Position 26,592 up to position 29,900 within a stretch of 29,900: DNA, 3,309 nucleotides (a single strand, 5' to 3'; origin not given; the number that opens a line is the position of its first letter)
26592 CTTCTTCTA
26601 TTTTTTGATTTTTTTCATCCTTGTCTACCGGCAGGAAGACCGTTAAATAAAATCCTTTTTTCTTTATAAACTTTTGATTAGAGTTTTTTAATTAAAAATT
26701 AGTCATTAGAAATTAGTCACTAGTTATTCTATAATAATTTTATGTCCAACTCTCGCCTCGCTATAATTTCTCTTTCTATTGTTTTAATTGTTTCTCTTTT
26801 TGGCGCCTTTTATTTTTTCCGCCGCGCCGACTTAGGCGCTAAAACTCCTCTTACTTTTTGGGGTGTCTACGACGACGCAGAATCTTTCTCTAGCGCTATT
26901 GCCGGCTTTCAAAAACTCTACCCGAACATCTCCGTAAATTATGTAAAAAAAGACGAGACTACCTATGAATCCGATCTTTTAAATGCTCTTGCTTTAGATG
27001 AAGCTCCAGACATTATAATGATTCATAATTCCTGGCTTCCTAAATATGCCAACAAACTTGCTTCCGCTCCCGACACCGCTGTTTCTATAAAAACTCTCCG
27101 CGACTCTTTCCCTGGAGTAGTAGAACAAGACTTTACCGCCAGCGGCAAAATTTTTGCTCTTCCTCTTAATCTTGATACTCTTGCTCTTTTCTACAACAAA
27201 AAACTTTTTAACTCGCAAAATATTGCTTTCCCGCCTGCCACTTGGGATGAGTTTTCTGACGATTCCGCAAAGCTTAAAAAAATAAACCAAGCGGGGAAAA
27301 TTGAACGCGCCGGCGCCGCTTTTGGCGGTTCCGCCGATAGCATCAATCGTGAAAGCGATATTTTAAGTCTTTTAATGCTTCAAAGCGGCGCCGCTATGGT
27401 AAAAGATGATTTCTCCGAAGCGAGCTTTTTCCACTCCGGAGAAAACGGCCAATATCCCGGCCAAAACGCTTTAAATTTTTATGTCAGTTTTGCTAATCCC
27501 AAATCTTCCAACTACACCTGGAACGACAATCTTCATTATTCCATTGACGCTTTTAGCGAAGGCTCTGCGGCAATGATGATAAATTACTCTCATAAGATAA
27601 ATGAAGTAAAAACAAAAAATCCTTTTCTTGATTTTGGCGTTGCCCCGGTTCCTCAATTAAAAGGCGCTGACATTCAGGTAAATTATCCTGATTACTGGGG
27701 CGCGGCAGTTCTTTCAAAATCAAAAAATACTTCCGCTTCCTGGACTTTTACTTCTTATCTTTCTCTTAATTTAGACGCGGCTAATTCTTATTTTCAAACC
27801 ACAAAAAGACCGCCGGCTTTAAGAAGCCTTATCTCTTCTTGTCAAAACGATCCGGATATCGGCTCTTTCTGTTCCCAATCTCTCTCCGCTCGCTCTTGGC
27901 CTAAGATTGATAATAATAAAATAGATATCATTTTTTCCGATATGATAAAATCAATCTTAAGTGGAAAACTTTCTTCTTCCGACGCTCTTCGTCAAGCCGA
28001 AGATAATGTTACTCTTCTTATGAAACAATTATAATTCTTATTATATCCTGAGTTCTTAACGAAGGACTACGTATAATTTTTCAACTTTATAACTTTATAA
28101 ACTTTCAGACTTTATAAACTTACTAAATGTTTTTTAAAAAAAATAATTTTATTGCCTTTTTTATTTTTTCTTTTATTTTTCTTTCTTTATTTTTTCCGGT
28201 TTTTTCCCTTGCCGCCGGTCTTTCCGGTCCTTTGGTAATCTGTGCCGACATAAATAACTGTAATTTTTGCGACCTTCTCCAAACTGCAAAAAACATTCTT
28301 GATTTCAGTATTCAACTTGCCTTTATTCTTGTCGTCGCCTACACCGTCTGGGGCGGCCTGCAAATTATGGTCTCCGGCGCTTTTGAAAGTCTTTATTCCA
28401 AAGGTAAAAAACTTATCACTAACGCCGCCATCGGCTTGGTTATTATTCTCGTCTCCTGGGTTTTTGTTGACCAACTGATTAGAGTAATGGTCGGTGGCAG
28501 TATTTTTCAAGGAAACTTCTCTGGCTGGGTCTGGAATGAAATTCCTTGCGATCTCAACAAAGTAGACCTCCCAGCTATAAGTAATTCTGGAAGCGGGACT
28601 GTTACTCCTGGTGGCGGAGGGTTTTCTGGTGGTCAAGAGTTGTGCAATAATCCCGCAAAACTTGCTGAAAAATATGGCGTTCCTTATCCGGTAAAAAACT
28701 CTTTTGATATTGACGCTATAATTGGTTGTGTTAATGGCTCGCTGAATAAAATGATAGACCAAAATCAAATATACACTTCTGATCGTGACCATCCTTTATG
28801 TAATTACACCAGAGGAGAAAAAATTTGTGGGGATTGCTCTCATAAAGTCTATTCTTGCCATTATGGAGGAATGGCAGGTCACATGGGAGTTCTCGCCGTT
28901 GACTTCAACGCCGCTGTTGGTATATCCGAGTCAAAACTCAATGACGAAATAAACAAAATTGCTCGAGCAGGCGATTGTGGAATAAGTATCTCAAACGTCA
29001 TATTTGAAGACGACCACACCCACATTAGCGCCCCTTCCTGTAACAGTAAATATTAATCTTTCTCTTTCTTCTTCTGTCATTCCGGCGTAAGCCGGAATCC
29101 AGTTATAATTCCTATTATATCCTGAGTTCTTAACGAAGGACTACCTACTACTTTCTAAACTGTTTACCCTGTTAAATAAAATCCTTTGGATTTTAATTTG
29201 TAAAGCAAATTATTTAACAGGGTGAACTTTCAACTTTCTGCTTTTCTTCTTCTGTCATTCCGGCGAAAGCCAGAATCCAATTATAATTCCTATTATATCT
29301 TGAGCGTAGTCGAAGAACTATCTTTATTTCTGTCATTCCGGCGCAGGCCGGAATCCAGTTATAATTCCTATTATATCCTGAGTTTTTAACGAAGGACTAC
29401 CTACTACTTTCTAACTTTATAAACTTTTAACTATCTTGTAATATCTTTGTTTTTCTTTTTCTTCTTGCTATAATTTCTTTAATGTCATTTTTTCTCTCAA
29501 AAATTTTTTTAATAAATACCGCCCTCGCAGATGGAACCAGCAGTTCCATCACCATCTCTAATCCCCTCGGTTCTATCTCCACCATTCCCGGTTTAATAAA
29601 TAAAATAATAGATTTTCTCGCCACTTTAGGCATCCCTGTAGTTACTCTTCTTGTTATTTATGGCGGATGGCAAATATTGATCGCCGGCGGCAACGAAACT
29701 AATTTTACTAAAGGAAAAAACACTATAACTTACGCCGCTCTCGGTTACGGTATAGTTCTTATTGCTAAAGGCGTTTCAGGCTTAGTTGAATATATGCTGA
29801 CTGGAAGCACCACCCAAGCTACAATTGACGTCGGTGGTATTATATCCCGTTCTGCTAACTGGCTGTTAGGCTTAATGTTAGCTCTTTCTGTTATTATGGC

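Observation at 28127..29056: Pilin fused to a putative peptidoglycan-cutting zinc peptidase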

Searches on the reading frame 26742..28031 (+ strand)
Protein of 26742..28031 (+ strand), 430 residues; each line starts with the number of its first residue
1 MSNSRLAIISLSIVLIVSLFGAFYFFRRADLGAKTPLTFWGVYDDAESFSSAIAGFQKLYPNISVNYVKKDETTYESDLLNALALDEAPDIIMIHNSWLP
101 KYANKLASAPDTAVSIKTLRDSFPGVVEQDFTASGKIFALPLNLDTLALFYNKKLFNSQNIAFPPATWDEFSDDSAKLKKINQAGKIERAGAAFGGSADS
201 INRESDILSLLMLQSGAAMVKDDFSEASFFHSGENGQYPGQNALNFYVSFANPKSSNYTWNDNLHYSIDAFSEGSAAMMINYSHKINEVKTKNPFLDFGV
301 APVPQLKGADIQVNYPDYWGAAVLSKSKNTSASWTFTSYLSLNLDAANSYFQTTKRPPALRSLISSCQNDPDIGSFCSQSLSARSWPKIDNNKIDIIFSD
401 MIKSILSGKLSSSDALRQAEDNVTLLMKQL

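Call 4: search_protein_families(library=pfam, proteins=[window:26742-28031:+], max_evalue=1)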
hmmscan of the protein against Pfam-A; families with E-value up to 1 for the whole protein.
window:26742-28031:+ (430 aa): 2 families
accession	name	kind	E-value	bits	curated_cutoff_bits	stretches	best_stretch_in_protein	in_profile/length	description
PF13416.11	SBP_bac_8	-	3.2e-26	93.2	27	1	52-364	2-266/279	Bacterial extracellular solute-binding protein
PF01547.30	SBP_bac_1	-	1.6e-25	91.2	26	1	47-340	8-300/307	Bacterial extracellular solute-binding protein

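Call 79: search_solved_structures(query=window:26742-28031:+, max_evalue=0.001)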
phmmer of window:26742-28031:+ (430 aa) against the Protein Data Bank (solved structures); distinct sequences matched with E-value up to 0.001: 380 (the best 60 are shown).
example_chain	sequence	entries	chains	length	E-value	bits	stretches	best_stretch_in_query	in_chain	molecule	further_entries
3jzj_A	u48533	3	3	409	4.4e-19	71.9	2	36-167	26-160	Acarbose/maltose binding protein GacH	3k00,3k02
3k01_A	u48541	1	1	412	5.5e-19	71.6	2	36-167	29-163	Acarbose/maltose binding protein GacH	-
3uor_A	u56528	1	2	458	8.1e-19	71.1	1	26-390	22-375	ABC transporter sugar binding protein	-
4qrz_A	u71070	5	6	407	8.5e-17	64.4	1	35-425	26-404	ABC-TYPE SUGAR TRANSPORTER | ABC transporter, substrate binding protein (Sugar)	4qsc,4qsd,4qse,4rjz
1elj_A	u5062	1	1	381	7.1e-14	54.8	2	44-172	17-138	MALTODEXTRIN-BINDING PROTEIN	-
6dts_A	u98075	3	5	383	2.6e-13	53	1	261-423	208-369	maltose-binding protein MalE2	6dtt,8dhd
8art_A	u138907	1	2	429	4.4e-13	52.2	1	31-179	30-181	Putative secreted maltose-binding protein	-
2fnc_A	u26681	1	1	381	5e-13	52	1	261-423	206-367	maltose ABC transporter, periplasmic maltose-binding protein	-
9xf5_A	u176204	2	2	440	5.4e-13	51.9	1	36-183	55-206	ABC transporter substrate-binding protein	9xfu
1eu8_A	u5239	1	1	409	1.1e-12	50.9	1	40-429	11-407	TREHALOSE/MALTOSE BINDING PROTEIN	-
6dtu_A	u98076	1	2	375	4.5e-12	48.8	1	262-423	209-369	maltose-binding protein MalE1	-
2gha_A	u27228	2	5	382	4.9e-12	48.7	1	262-423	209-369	maltose ABC transporter, periplasmic maltose-binding protein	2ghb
5ci5_A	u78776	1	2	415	5.9e-11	45.2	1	37-426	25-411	Extracellular solute-binding protein family 1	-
2gh9_A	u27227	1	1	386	2.4e-10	43.2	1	88-178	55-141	maltose/maltodextrin-binding protein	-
4r9f_A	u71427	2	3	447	2.6e-10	43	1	37-313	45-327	MBP1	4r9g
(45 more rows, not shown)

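Call 80: search_protein_families(library=ncbifam, proteins=[window:26742-28031:+], max_evalue=0.01)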
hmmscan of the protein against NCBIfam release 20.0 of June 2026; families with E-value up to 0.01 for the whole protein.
window:26742-28031:+ (430 aa): 5 families
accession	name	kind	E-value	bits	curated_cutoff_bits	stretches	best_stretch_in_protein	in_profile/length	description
NF007011.0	PRK09474.1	equivalog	6.2e-12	45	291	2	82-182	76-169/396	maltose/maltodextrin ABC transporter substrate-binding protein MalE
NF053763.1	ABCarbgalBndGanS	equivalog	2.8e-11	42.8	700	2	271-423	259-411/420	galactooligosaccharide ABC transporter substrate-binding protein GanS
TIGR03850.1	bind_CPR_0540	equivalog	1.4e-06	27.2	299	1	118-340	128-345/437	carbohydrate ABC transporter substrate-binding protein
TIGR03851.1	chitin_NgcE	equivalog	1.5e-06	27.4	399.65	1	105-182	121-197/450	N-acetylglucosamine/diacetylchitobiose ABC transporter substrate-binding protein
NF008211.0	PRK10974.1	equivalog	7.8e-06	24.7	411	1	133-181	134-184/439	sn-glycerol-3-phosphate ABC transporter substrate-binding protein UgpB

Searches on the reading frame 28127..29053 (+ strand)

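Call 4: search_protein_families(library=pfam, proteins=[window:28127-29053:+], max_evalue=1)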
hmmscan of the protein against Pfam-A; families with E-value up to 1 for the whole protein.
window:28127-29053:+ (309 aa): 2 families
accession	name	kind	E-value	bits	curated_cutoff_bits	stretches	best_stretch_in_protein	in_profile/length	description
PF18895.5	T4SS_pilin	-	4.6e-08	33.5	26.6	1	53-115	8-69/71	Type IV secretion system pilin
PF25592.1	DUF7937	-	0.056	12.7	31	1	62-118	282-337/402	Domain of unknown function (DUF7937)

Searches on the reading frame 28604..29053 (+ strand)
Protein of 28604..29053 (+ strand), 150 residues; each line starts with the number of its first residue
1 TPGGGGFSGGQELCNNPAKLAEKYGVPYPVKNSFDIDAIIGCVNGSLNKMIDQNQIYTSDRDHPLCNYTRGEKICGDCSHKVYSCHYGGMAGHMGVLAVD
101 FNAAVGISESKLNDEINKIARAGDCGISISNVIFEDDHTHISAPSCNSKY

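Call 13: search_protein_representatives(protein=window:28604-29053:+)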
Query: 150 residues. Proteins with E-value up to 0.001 (for the whole library): 202; up to 1e-10: 144; up to 1e-30: 9. The best 150 are listed.
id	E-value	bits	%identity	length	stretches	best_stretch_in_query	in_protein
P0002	5.7e-98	341.8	100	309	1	1-150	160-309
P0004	7.0e-37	143.4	50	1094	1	10-147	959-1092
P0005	1.0e-34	136.4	48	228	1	11-147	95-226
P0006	1.4e-34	135.8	52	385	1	17-147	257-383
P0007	1.8e-34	135.5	52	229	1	14-147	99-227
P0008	2.3e-33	131.9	47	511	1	3-146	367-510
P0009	4.4e-33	131.0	47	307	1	14-146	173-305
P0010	1.7e-32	129.1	46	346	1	13-149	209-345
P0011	1.8e-32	129.0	47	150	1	9-147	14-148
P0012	6.1e-30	120.8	43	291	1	9-146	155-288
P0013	7.2e-30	120.6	47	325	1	3-147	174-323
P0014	7.4e-29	117.3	45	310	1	8-147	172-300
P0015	1.3e-28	116.5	50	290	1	4-146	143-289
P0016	9.6e-28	113.7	46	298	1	12-147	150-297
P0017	1.5e-27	113.1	45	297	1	13-147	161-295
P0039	2.2e-20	89.8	41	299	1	2-147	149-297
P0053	3.9e-19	85.7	38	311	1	2-148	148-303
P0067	1.3e-17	80.7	48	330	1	8-107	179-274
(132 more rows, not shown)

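Call 43: find_encoding_contigs(protein=P0053, flank=8000, max_places=2)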
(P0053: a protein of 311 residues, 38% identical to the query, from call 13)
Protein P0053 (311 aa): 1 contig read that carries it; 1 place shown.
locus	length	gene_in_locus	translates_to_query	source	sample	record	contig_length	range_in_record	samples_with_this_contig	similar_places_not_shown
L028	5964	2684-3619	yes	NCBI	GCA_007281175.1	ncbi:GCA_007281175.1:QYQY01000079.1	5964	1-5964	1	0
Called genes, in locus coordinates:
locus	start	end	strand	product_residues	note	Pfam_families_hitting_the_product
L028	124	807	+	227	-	PF26593:TraC-like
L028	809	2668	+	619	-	PF01935:DUF87, PF12846:AAA_10, PF19044:P-loop_TraG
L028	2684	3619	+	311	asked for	-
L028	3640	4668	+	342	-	-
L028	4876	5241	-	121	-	-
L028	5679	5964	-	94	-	PF19833:RecG_dom3_C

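Call 44: find_encoding_contigs(protein=P0015, flank=8000, max_places=2)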
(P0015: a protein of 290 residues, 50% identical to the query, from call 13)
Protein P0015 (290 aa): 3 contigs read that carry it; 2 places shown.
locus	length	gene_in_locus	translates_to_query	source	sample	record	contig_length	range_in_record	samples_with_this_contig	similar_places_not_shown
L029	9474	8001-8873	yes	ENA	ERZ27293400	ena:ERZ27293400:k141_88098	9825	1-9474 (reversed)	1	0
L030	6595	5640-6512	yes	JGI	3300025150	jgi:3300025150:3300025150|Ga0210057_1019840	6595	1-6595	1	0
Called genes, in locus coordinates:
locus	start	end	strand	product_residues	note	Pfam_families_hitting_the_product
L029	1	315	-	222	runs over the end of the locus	?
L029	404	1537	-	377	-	PF23459:S1_RRP5 (faint), PF00575:S1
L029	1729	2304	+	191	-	PF13483:Lactamase_B_3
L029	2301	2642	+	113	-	-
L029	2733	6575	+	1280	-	PF00521:DNA_topoisoIV, PF14890:Intein_splicing (weak), PF14528:LAGLIDADG_3, PF00521:DNA_topoisoIV, PF03989:DNA_gyraseA_C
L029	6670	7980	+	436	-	PF01547:SBP_bac_1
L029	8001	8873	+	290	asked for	PF18895:T4SS_pilin (weak)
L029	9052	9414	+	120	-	PF04956:TrbC (weak), PF18895:T4SS_pilin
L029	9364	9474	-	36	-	?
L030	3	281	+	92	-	?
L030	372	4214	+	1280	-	PF00521:DNA_topoisoIV, PF14890:Intein_splicing (weak), PF14528:LAGLIDADG_3, PF00521:DNA_topoisoIV, PF03989:DNA_gyraseA_C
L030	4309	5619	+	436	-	PF01547:SBP_bac_1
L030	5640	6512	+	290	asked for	PF18895:T4SS_pilin (weak)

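Call 45: find_encoding_contigs(protein=P0067, flank=8000, max_places=2)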
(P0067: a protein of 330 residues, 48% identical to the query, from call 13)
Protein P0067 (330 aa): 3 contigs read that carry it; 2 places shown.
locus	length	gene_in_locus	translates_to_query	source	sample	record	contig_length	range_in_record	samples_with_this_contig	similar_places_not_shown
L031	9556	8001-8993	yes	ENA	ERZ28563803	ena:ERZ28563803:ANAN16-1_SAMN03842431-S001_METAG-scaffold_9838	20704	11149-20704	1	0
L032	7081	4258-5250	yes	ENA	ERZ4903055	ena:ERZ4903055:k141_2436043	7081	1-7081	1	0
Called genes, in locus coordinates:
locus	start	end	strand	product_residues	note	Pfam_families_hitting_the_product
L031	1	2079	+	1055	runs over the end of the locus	PF00801:PKD, PF18911:PKD_4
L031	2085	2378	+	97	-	-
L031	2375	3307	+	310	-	-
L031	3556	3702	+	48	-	-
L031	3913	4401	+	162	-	-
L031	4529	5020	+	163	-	PF12666:PrgI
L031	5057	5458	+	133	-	PF13366:PDDEXK_3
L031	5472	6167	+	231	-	PF26593:TraC-like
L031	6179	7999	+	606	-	PF19044:P-loop_TraG (weak), PF01935:DUF87, PF12846:AAA_10 (faint), PF19044:P-loop_TraG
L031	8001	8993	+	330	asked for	-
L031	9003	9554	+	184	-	?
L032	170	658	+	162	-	-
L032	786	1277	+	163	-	PF12666:PrgI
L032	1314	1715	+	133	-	PF13366:PDDEXK_3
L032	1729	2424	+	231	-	PF26593:TraC-like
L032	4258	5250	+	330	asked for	-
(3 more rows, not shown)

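Call 46: find_encoding_contigs(protein=P0004, flank=8000, max_places=2)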
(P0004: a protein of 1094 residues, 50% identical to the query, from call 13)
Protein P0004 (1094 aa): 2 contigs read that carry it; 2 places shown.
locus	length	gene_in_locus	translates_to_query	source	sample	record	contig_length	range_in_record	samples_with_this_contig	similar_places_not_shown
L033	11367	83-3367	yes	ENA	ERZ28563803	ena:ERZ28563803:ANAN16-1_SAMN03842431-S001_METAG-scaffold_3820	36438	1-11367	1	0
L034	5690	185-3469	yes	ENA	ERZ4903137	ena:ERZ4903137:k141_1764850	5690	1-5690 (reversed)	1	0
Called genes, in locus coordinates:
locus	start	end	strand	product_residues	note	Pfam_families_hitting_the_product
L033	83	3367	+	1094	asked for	PF18895:T4SS_pilin (weak)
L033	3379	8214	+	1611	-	PF18895:T4SS_pilin (weak), PF00082:Peptidase_S8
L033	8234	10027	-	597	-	PF00009:GTP_EFTU, PF01926:MMR_HSR1 (weak), PF22042:EF-G_D2, PF03144:GTP_EFTU_D2, PF00679:EFG_C, PF21018:BipA_C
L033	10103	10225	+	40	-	-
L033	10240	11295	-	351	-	PF00078:RVT_1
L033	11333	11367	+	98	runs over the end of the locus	PF22296:bAvd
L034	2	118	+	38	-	?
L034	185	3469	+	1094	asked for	PF18895:T4SS_pilin (weak)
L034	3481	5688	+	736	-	?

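Call 47: find_encoding_contigs(protein=P0039, flank=8000, max_places=2)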
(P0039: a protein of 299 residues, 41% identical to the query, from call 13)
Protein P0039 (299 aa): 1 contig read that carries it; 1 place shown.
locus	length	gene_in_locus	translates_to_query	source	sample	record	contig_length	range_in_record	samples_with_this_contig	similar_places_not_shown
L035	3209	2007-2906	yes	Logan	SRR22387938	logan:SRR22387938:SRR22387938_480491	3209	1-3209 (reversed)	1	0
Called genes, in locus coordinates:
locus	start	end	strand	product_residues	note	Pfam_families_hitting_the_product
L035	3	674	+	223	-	?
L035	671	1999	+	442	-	PF01547:SBP_bac_1, PF13416:SBP_bac_8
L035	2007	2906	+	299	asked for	PF18895:T4SS_pilin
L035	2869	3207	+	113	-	?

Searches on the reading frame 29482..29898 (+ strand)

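Call 4: search_protein_families(library=pfam, proteins=[window:29482-29898:+], max_evalue=1)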
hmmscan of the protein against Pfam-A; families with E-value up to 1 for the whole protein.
window:29482-29898:+ (139 aa): 2 families
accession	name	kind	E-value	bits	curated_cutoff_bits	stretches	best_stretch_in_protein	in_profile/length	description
PF18895.5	T4SS_pilin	-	1.1e-07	32.3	26.6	1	34-102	4-71/71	Type IV secretion system pilin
PF04290.18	DctQ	-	0.0064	16.8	28.3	1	36-95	58-119/132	Tripartite ATP-independent periplasmic transporters, DctQ component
